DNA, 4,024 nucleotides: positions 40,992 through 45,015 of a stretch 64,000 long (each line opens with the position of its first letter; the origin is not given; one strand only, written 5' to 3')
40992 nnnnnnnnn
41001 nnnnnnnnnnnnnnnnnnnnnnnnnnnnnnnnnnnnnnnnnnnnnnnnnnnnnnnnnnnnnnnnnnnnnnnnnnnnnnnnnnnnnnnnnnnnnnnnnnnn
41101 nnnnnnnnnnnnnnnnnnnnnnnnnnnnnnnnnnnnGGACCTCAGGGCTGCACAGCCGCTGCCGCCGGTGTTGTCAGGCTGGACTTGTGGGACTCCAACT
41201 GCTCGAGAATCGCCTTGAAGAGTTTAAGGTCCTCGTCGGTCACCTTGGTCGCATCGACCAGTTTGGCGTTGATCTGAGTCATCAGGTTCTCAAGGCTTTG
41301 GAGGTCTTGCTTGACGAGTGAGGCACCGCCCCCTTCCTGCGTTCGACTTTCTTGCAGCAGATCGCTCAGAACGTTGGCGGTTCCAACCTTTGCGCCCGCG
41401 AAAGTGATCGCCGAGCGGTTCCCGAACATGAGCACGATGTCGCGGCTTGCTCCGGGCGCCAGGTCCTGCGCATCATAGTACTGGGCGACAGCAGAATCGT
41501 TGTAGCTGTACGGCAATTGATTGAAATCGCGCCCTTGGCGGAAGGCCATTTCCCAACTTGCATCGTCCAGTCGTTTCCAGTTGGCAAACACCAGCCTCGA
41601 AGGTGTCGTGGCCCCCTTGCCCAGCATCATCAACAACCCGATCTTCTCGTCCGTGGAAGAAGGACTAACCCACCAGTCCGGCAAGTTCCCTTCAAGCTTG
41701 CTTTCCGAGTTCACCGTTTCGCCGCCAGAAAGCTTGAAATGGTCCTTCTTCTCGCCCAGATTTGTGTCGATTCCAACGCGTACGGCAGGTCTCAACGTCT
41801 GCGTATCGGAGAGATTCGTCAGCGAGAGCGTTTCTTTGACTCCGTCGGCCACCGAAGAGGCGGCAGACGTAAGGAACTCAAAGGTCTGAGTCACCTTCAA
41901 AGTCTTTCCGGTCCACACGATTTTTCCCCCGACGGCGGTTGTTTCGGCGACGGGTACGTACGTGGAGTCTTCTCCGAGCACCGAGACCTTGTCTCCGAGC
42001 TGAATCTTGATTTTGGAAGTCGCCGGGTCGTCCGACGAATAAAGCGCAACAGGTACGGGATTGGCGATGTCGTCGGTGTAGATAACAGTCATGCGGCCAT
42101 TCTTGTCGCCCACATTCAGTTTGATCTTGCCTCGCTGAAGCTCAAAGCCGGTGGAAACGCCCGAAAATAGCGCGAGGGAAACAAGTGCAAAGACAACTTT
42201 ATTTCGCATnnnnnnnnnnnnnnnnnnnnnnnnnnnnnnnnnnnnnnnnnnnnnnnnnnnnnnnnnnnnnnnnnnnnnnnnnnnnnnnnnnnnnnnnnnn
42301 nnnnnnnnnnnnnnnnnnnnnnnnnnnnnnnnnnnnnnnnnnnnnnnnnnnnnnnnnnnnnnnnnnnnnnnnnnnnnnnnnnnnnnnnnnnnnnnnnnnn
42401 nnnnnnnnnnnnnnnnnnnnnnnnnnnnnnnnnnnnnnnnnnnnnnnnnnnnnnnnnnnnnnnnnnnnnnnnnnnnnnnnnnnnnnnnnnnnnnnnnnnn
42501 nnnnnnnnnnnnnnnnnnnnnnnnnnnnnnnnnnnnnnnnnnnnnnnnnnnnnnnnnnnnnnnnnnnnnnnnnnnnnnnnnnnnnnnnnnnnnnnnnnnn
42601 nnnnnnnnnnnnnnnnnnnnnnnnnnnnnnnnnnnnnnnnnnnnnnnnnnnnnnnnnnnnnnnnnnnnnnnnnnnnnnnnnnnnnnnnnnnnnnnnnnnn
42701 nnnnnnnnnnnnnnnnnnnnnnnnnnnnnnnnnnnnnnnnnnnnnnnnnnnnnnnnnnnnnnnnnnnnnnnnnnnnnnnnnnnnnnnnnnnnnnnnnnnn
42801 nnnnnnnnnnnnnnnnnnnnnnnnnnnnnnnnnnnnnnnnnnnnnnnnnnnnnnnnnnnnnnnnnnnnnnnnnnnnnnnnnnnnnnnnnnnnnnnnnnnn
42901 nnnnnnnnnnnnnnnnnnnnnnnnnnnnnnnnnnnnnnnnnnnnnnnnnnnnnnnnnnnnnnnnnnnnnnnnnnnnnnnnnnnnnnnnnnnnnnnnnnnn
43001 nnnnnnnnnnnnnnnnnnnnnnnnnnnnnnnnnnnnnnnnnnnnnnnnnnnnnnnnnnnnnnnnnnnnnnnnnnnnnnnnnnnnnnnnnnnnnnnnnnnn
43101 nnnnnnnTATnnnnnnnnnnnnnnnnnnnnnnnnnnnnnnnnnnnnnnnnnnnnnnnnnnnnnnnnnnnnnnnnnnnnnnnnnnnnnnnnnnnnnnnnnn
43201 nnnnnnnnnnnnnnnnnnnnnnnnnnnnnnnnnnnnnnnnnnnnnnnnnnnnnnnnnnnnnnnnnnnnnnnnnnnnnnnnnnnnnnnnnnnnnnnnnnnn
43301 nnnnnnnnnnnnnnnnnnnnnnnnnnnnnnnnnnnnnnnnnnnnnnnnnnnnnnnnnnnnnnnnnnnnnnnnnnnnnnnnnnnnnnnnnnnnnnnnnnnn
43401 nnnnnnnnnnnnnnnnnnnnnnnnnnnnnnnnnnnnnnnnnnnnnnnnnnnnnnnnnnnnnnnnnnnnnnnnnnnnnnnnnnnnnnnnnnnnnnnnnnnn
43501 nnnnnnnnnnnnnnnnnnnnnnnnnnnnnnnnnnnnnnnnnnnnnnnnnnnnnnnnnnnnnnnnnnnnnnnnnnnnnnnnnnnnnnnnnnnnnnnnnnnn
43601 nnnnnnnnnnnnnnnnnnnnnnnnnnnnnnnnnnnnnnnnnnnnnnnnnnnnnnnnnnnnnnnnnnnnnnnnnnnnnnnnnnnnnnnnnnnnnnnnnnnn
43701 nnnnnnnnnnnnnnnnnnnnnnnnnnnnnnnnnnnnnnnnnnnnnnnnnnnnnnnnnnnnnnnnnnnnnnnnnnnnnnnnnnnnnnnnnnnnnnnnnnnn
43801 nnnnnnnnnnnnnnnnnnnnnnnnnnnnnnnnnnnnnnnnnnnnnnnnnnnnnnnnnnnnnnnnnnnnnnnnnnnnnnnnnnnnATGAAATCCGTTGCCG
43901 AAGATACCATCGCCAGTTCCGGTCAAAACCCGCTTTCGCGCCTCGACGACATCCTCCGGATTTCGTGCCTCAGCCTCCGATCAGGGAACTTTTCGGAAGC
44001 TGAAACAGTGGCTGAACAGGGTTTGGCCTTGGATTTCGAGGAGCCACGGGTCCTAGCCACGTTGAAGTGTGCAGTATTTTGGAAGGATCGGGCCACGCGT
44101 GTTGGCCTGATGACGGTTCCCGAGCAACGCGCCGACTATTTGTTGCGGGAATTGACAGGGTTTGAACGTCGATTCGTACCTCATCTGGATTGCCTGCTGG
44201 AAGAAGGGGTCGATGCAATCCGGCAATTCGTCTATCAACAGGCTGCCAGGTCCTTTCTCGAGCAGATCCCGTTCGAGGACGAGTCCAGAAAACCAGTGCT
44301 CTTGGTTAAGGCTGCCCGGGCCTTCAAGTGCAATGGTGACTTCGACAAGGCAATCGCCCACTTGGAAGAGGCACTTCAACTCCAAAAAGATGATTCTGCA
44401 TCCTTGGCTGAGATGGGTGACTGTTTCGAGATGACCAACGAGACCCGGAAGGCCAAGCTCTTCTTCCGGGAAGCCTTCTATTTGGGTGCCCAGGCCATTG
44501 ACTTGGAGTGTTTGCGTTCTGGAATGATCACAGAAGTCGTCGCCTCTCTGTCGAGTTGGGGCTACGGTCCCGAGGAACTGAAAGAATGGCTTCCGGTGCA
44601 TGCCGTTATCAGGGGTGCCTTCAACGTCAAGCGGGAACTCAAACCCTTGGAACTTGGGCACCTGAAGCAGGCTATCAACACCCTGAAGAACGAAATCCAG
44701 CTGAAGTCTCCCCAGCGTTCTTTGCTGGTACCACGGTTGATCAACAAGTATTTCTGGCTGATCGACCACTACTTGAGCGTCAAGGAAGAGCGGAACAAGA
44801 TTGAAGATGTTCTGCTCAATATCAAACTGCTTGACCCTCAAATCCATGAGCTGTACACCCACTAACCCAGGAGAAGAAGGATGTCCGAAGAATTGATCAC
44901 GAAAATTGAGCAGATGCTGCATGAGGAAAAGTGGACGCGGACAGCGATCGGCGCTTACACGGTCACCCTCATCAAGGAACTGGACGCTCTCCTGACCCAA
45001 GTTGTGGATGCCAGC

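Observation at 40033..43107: Overlapping three-gene envelope module (secreted TPR protein, secreted 355-aa orphan, TPR protein with TM) wedged between rpe and recA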

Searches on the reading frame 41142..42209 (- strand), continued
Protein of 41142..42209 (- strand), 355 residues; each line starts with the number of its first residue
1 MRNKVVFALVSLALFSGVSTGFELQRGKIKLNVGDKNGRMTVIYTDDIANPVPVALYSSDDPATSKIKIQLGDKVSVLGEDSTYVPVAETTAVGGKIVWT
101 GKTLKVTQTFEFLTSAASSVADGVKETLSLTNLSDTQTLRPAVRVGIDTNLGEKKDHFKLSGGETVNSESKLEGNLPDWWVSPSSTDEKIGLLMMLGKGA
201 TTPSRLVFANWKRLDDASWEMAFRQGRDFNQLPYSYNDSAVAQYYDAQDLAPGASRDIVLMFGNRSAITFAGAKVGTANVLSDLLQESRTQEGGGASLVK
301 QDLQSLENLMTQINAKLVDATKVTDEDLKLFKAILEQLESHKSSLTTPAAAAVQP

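Call 28: search_solved_structures(query=A2, max_evalue=1)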
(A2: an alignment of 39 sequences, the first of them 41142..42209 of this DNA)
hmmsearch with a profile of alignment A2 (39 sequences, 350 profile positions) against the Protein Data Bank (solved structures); distinct sequences matched with E-value up to 1: 5.
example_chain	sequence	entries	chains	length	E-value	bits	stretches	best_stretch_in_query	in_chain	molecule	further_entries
5j2l_B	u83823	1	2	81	0.36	13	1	294-348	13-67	protein design 2L4HC2_11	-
5cwo_A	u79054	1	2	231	0.39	12.9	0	280-346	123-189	Designed helical repeat protein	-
9ugr_A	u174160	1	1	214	0.4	12.8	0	280-343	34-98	Syn-F4-Link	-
5wwl_N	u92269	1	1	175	0.42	12.8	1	279-344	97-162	Kinetochore protein nnf1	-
1f20_A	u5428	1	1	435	0.94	11.6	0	241-335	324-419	NITRIC-OXIDE SYNTHASE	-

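Call 57: search_protein_families(library=padloc, proteins=[window:41142-42209:-], max_evalue=0.01)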
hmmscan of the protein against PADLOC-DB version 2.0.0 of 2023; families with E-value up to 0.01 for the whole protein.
window:41142-42209:- (355 aa): 1 family
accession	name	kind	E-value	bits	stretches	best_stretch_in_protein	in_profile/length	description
PDLC01467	Cas13a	-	0.0049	15.2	1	301-337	12-47/139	CAS-VI-A; effector__SPE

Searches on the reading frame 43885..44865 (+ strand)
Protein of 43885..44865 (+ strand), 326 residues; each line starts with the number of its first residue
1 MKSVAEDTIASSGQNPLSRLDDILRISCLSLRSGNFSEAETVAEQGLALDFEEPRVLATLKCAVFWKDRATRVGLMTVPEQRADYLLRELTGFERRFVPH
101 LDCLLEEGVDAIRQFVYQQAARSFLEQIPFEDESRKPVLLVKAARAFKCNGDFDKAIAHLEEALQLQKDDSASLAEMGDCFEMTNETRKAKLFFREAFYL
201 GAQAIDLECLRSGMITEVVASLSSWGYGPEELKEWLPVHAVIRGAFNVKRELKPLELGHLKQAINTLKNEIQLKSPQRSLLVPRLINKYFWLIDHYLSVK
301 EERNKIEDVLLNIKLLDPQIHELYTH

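Call 3: search_protein_families(library=pfam, proteins=[window:43885-44865:+], max_evalue=0.1)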
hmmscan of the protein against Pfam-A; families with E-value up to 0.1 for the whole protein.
window:43885-44865:+ (326 aa): 12 families
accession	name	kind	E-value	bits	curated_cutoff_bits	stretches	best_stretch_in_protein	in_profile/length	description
PF07719.23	TPR_2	-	4.6e-09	36.2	27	1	140-170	4-34/34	Tetratricopeptide repeat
PF14559.12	TPR_19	-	5.6e-08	33.4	25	1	150-194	4-48/68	Tetratricopeptide repeat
PF13428.12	TPR_14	-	7.8e-08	32.7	23.5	1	138-178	2-42/44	Tetratricopeptide repeat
PF13424.12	TPR_12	-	8.9e-08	32.7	30.1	2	140-197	6-71/77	Tetratricopeptide repeat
PF13176.12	TPR_7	-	4.2e-06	26.9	27.9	1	140-170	2-32/36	Tetratricopeptide repeat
PF13181.12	TPR_8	-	2.9e-05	24.3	25.7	1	143-169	7-33/34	Tetratricopeptide repeat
PF00515.34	TPR_1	-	4e-05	23.7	27.8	1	146-169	10-33/34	Tetratricopeptide repeat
PF13414.12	TPR_11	-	0.00064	19.8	26.8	1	150-174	7-31/42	TPR repeat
PF13432.12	TPR_16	-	0.0015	19.4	32.7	1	142-190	2-50/65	Tetratricopeptide repeat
PF13374.12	TPR_10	-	0.015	15.8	27.5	0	144-168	9-33/42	Tetratricopeptide repeat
PF04733.20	Coatomer_E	-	0.064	13.1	21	0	134-180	198-244/290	Coatomer epsilon subunit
PF25058.1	ARM_TT21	-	0.093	13.1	27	0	143-193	13-60/155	Tetratricopeptide repeat protein 21 ARM repeat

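Call 4: search_protein_families(library=ncbifam, proteins=[window:43885-44865:+], max_evalue=0.1)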
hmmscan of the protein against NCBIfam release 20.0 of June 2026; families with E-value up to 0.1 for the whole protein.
window:43885-44865:+ (326 aa): 9 families
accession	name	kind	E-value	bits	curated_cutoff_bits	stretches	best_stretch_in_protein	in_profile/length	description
TIGR02521.1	type_IV_pilW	equivalog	7.6e-06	25.6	154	1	149-200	43-94/234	type IV pilus biogenesis/stability protein PilW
TIGR00540.1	TPR_hemY_coli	hypoth_equivalog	0.00028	19.8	142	1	134-197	323-385/385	heme biosynthesis-associated TPR protein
NF040959.1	MamA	equivalog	0.0058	16.1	200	1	140-197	40-97/204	magnetosome protein MamA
NF002725.1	PRK02603.1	equivalog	0.0065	16.5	143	1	107-189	41-124/173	photosystem I assembly protein Ycf3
NF047558.1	TPR_END_plus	domain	0.0093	15.9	32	1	143-171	5-32/56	TPR end-of-group domain-containing protein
TIGR02917.1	PEP_TPR_lipo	equivalog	0.02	12.7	312.2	1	150-197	444-491/899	XrtA/PEP-CTERM system TPR-repeat protein PrsT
TIGR02552.1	LcrH_SycD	equivalog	0.032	14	104.8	1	146-199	61-114/136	SycD/LcrH family type III secretion system chaperone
NF047371.1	FlcA_CTERM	equivalog_domain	0.069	11.6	300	1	120-175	331-389/646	periplasmic flagellar collar protein FlcA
NF033161.1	lipo_LipL41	equivalog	0.086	11.8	400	0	148-183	313-348/358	lipoprotein LipL41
